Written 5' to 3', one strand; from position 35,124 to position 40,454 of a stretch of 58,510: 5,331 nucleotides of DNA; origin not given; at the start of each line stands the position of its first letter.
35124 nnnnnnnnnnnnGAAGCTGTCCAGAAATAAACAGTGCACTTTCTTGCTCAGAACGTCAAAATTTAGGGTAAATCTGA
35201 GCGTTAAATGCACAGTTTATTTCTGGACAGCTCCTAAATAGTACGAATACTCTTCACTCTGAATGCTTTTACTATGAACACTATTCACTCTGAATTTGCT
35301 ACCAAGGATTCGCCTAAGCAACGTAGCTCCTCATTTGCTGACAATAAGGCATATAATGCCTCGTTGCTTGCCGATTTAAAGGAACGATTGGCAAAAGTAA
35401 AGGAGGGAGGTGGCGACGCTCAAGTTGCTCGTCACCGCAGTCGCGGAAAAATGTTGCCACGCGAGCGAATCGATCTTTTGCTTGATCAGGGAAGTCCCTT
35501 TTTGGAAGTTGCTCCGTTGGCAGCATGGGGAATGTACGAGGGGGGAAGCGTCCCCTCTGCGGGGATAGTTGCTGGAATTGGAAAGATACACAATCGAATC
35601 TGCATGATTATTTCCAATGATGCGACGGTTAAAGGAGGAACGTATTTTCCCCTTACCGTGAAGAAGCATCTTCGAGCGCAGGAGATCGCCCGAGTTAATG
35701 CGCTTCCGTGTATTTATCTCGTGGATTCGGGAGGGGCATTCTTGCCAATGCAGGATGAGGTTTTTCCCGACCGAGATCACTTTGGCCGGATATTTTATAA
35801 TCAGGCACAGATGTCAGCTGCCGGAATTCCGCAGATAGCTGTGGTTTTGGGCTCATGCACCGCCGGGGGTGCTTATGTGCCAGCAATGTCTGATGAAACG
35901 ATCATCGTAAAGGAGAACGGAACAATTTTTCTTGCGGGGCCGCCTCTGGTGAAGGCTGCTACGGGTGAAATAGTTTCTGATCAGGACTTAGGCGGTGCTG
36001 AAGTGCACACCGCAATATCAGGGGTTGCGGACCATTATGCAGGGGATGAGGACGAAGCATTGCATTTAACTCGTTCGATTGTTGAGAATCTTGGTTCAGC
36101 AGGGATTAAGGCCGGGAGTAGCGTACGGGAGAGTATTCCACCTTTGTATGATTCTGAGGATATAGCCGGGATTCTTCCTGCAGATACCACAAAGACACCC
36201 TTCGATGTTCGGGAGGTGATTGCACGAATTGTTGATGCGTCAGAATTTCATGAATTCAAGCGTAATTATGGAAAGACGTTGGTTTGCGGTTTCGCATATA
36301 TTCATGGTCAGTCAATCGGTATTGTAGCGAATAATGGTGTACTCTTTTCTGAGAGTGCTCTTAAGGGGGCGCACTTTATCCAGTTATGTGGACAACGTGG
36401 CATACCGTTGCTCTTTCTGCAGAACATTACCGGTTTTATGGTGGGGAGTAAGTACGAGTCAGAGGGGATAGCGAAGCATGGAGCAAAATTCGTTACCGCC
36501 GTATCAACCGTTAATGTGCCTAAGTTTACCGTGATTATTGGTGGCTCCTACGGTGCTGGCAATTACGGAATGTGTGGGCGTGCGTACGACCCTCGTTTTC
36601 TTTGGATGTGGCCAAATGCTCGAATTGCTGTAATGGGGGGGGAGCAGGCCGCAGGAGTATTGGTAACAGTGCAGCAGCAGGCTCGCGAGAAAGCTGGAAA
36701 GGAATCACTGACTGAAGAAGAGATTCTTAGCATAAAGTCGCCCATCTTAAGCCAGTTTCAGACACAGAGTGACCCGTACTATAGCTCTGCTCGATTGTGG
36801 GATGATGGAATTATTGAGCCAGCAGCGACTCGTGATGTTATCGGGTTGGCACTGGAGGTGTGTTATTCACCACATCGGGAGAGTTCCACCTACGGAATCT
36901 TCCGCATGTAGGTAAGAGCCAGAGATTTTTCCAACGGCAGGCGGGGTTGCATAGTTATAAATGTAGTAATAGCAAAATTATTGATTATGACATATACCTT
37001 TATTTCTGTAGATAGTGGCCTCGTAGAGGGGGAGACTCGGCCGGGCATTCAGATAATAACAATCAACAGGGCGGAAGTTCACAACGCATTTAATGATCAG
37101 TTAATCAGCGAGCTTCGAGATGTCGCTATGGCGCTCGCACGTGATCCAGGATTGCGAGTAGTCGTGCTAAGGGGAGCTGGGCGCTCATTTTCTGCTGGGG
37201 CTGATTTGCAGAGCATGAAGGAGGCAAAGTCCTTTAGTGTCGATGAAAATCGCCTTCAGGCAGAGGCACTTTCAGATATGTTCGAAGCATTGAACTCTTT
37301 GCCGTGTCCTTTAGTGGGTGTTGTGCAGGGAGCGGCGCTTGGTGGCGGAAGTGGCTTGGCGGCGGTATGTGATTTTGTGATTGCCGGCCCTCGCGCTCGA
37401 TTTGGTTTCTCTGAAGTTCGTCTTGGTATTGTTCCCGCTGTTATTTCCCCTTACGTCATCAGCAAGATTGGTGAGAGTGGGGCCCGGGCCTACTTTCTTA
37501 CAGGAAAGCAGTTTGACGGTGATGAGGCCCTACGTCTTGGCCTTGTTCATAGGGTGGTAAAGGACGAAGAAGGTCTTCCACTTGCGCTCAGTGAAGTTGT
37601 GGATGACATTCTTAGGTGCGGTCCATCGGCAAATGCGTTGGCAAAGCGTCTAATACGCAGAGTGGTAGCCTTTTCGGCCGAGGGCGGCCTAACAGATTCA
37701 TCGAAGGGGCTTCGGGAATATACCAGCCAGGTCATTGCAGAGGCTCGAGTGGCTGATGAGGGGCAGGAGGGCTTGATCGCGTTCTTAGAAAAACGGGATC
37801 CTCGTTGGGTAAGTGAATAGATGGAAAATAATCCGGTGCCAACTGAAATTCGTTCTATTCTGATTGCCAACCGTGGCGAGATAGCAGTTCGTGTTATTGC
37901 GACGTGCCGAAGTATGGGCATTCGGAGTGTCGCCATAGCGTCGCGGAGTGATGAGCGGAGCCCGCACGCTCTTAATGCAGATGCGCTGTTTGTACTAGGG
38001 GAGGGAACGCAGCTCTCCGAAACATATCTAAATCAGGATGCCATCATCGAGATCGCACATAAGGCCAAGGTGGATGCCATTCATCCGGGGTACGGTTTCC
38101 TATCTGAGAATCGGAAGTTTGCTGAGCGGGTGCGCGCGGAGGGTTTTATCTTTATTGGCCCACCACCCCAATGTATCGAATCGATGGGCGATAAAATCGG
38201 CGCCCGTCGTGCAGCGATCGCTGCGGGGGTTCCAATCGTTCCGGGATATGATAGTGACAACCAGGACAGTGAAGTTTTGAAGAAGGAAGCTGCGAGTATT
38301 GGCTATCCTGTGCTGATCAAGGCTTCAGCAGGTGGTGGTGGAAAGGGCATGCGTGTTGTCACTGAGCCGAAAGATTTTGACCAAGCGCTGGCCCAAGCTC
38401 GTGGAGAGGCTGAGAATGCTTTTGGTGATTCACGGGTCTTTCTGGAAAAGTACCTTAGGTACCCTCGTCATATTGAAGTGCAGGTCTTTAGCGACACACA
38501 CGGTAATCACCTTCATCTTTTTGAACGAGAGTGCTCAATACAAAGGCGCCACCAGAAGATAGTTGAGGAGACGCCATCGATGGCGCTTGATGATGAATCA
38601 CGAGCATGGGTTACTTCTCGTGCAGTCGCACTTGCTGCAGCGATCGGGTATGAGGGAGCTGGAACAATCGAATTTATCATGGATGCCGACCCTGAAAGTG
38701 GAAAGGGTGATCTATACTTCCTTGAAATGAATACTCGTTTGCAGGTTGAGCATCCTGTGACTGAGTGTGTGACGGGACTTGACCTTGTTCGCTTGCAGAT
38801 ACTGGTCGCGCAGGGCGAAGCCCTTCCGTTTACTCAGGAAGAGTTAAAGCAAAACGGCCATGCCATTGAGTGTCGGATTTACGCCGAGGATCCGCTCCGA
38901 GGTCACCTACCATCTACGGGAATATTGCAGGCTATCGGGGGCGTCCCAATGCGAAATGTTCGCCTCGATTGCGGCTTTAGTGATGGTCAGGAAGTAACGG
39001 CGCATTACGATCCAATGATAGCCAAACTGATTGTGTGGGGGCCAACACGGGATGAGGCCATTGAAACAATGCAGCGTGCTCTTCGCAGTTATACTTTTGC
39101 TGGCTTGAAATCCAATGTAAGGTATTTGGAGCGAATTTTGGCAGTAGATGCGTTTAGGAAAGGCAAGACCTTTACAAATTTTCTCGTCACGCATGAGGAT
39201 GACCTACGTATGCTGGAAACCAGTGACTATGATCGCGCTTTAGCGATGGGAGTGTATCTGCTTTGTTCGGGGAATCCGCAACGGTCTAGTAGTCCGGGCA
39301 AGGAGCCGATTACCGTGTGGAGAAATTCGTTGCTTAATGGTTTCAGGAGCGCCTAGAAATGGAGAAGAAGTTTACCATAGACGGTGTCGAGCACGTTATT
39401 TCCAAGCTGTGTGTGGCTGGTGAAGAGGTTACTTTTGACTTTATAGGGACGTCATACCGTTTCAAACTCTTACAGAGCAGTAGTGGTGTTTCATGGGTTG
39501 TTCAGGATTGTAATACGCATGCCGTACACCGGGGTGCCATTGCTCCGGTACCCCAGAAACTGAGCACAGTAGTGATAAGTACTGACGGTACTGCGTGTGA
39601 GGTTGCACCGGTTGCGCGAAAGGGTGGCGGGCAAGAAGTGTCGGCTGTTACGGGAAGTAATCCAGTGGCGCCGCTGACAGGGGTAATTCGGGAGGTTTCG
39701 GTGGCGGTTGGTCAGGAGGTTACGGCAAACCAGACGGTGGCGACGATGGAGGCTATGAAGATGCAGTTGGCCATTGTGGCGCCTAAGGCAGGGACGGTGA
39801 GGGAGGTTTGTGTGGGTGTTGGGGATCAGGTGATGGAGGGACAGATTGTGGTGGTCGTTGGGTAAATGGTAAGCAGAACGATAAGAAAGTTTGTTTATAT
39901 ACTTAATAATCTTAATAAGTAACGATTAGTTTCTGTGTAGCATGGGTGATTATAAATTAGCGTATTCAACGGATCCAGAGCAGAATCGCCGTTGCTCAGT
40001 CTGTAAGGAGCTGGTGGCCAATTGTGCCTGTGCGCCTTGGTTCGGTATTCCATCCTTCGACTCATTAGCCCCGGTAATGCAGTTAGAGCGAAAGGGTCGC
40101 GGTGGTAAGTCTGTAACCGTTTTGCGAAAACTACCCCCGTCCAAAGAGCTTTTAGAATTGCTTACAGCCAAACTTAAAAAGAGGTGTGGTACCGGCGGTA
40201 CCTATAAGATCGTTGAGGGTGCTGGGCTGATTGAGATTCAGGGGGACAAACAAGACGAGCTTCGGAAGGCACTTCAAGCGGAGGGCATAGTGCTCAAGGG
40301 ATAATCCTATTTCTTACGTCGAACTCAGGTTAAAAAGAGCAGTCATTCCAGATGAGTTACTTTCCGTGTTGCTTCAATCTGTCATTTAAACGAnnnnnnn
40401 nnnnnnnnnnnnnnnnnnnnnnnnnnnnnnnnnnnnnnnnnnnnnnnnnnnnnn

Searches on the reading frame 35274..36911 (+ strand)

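Call 10: search_protein_families(library=ncbifam, proteins=[window:35274-36911:+])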
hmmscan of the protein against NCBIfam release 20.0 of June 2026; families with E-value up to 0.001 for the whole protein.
window:35274-36911:+ (545 aa): 8 families
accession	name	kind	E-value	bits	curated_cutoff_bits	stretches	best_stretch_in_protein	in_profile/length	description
TIGR01117.1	mmdA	subfamily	6.4e-96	322.2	998.8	1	32-531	3-496/512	methylmalonyl-CoA decarboxylase subunit alpha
NF041504.1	AccA_sub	subfamily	4e-15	55.9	300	2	96-213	39-161/257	carboxyltransferase subunit alpha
NF004344.0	PRK05724.1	equivalog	5.8e-12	45.5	357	1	96-213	96-218/319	acetyl-CoA carboxylase carboxyltransferase subunit alpha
TIGR00513.1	accA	equivalog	1.4e-09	37.7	319.3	1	96-212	96-217/321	acetyl-CoA carboxylase carboxyl transferase subunit alpha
NF008971.0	PRK12319.1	equivalog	1e-07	31.8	406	0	373-487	95-205/256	acetyl-CoA carboxylase carboxyl transferase subunit alpha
NF005530.0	PRK07189.1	equivalog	3.9e-05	22.9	228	1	60-231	16-194/303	biotin-independent malonate decarboxylase subunit beta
TIGR03133.1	malonate_beta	equivalog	4.9e-05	22.7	278.15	1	63-232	9-185/274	biotin-independent malonate decarboxylase subunit beta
TIGR00515.1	accD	equivalog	0.001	18.5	317.45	0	97-233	109-242/285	acetyl-CoA carboxylase, carboxyltransferase subunit beta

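Call 23: search_protein_families(library=pfam, proteins=[window:35274-36911:+])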
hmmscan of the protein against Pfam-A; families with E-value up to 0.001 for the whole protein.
window:35274-36911:+ (545 aa): 2 families
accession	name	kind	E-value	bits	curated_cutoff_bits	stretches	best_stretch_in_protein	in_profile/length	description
PF01039.27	Carboxyl_trans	-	2.3e-153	511.9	22.3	1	54-535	2-483/493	Carboxyl transferase domain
PF03255.19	ACCA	-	9e-14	51.8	23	2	96-213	92-214/310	Acetyl co-enzyme A carboxylase carboxyltransferase-like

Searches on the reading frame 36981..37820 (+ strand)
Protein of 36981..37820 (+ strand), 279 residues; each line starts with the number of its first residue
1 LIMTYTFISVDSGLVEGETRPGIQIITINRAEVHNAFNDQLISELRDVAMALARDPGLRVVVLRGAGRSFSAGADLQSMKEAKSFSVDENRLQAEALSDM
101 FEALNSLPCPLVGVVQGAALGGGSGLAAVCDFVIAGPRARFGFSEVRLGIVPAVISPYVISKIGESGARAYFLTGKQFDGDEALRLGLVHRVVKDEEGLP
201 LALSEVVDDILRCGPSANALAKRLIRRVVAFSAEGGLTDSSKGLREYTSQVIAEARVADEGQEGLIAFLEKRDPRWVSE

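Call 10: search_protein_families(library=ncbifam, proteins=[window:36981-37820:+])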
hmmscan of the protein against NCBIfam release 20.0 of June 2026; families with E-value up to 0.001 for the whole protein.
window:36981-37820:+ (279 aa): 72 families (the best 25 are shown)
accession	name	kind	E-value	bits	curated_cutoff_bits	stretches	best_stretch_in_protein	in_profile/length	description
NF005675.0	PRK07468.1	equivalog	2.6e-73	247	350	1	21-278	13-261/262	crotonase/enoyl-CoA hydratase family protein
NF004227.0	PRK05674.1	equivalog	2.2e-64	217.7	426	1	22-277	15-262/271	gamma-carboxygeranoyl-CoA hydratase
NF005879.0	PRK07827.1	equivalog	4.3e-52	176.9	283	1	13-277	7-260/261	enoyl-CoA hydratase family protein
NF051848.1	EnCoAHydtEchA19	equivalog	3.7e-49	167.6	400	1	19-277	6-256/258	enoyl-CoA hydratase EchA19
NF004840.0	PRK06190.1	equivalog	1.5e-42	146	253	1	14-253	5-241/260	enoyl-CoA hydratase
NF006007.0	PRK08138.1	subfamily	5.6e-41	140.6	355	1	18-276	13-258/261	enoyl-CoA hydratase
NF004517.0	PRK05862.1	equivalog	6.5e-41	140.5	396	1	18-276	9-254/257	enoyl-CoA hydratase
NF006008.0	PRK08139.1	equivalog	6.9e-40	137.2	313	1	12-278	10-265/266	enoyl-CoA hydratase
NF042430.2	EnCoAhydt_DpgD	equivalog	2.2e-39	135.5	400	1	23-278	7-257/258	enoyl-CoA-hydratase DpgD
NF004475.0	PRK05809.1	subfamily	5.5e-39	134.2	394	1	21-275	12-256/260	short-chain-enoyl-CoA hydratase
NF006699.0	PRK09245.1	subfamily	6.1e-39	133.9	354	1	18-277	8-264/266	crotonase/enoyl-CoA hydratase family protein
NF006109.0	PRK08260.1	subfamily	1.1e-38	133.1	320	1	18-276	9-275/296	enoyl-CoA hydratase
NF007239.0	PRK09674.1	equivalog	3.2e-38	131.7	371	1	21-276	12-254/257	2,3-dehydroadipyl-CoA hydratase PaaF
NF004795.0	PRK06143.1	subfamily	5.3e-38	131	283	1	20-241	16-234/260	enoyl-CoA hydratase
NF006100.0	PRK08252.1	subfamily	2.5e-37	128.9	282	1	15-277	5-252/254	crotonase/enoyl-CoA hydratase family protein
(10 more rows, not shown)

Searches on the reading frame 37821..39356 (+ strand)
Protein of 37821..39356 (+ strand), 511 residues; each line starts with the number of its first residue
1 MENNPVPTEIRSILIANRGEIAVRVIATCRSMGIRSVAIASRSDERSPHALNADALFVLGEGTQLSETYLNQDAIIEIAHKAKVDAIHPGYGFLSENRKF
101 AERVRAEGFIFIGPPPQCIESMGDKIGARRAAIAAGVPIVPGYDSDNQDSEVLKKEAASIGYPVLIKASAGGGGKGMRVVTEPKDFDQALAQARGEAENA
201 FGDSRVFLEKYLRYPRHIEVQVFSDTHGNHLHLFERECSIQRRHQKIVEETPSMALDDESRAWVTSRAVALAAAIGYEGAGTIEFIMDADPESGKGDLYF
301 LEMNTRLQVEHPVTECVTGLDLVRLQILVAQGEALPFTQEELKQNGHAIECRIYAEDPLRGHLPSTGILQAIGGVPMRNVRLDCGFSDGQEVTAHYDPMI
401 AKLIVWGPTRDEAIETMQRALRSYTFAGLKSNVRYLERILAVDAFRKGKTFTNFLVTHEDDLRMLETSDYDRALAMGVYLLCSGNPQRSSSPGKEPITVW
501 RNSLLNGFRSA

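Call 10: search_protein_families(library=ncbifam, proteins=[window:37821-39356:+])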
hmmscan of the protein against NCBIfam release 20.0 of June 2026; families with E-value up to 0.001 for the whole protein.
window:37821-39356:+ (511 aa): 30 families (the best 25 are shown)
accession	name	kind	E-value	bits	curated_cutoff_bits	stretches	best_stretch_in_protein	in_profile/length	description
NF009554.0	PRK12999.1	equivalog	1.7e-170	569.3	965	1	9-470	4-467/1147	pyruvate carboxylase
NF006406.0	PRK08654.1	equivalog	4.4e-170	566.4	739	1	11-459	3-444/499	acetyl-CoA carboxylase biotin carboxylase subunit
NF006367.0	PRK08591.1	subfamily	5.5e-166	552.8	597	1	10-458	2-444/451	acetyl-CoA carboxylase biotin carboxylase subunit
TIGR00514.1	accC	equivalog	3.2e-160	533.9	626.5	1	11-460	3-446/449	acetyl-CoA carboxylase biotin carboxylase subunit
TIGR01235.1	pyruv_carbox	equivalog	3e-153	511.9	1114.45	1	12-480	1-471/1143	pyruvate carboxylase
TIGR02712.1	urea_carbox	equivalog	1.1e-152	510.2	1303.85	1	12-466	3-450/1201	urea carboxylase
NF009471.0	PRK12833.1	equivalog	3.2e-151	504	686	1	8-458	3-447/467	acetyl-CoA carboxylase biotin carboxylase subunit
NF004085.0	PRK05586.1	equivalog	1.5e-147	492.1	723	1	11-456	3-442/448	acetyl-CoA carboxylase biotin carboxylase subunit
NF005525.0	PRK07178.1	equivalog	1.3e-144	482.4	768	1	10-464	2-448/471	acetyl-CoA carboxylase biotin carboxylase subunit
NF006286.0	PRK08462.1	equivalog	2.3e-141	471.7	740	1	9-457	3-443/445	acetyl-CoA carboxylase biotin carboxylase subunit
NF006287.0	PRK08463.1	equivalog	2.4e-131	438.8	775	1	10-462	2-448/479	acetyl-CoA carboxylase subunit A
NF003671.0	PRK05294.1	equivalog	7.1e-13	47.1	599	1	74-338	617-869/1058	carbamoyl-phosphate synthase large subunit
TIGR01369.1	CPSaseII_lrg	equivalog_domain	3.7e-12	44.7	1027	1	71-340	617-874/1052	carbamoyl-phosphate synthase (glutamine-hydrolyzing) large subunit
NF002378.0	PRK01372.1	subfamily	3.6e-10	39.1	243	1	124-305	100-269/305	D-alanine--D-alanine ligase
NF004679.0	PRK06019.1-5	equivalog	4.7e-10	38.8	326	1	111-288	86-254/376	5-(carboxyamino)imidazole ribonucleotide synthase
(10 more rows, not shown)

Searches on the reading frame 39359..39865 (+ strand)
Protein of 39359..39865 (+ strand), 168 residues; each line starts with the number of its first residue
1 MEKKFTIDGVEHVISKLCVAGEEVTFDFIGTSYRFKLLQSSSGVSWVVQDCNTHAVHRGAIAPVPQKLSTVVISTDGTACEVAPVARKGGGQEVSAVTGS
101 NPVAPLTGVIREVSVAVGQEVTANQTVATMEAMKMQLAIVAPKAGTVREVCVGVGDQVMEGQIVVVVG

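Call 23: search_protein_families(library=pfam, proteins=[window:39359-39865:+])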
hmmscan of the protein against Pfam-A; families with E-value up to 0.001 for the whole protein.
window:39359-39865:+ (168 aa): 2 families
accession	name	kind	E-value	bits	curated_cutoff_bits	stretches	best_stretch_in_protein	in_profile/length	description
PF00364.28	Biotin_lipoyl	-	1.3e-15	57.4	22.1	1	110-166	16-72/73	Biotin-requiring enzyme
PF13437.12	HlyD_3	-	0.00071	20.7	22.2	0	103-132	3-32/106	HlyD family secretion protein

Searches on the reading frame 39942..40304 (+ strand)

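Call 23: search_protein_families(library=pfam, proteins=[window:39942-40304:+])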
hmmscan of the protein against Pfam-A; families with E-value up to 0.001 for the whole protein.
window:39942-40304:+ (120 aa): 1 family
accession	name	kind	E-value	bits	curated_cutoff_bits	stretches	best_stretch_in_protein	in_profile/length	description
PF01253.27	SUI1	-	1.1e-12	48.7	25.5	1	47-116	8-76/77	Translation initiation factor SUI1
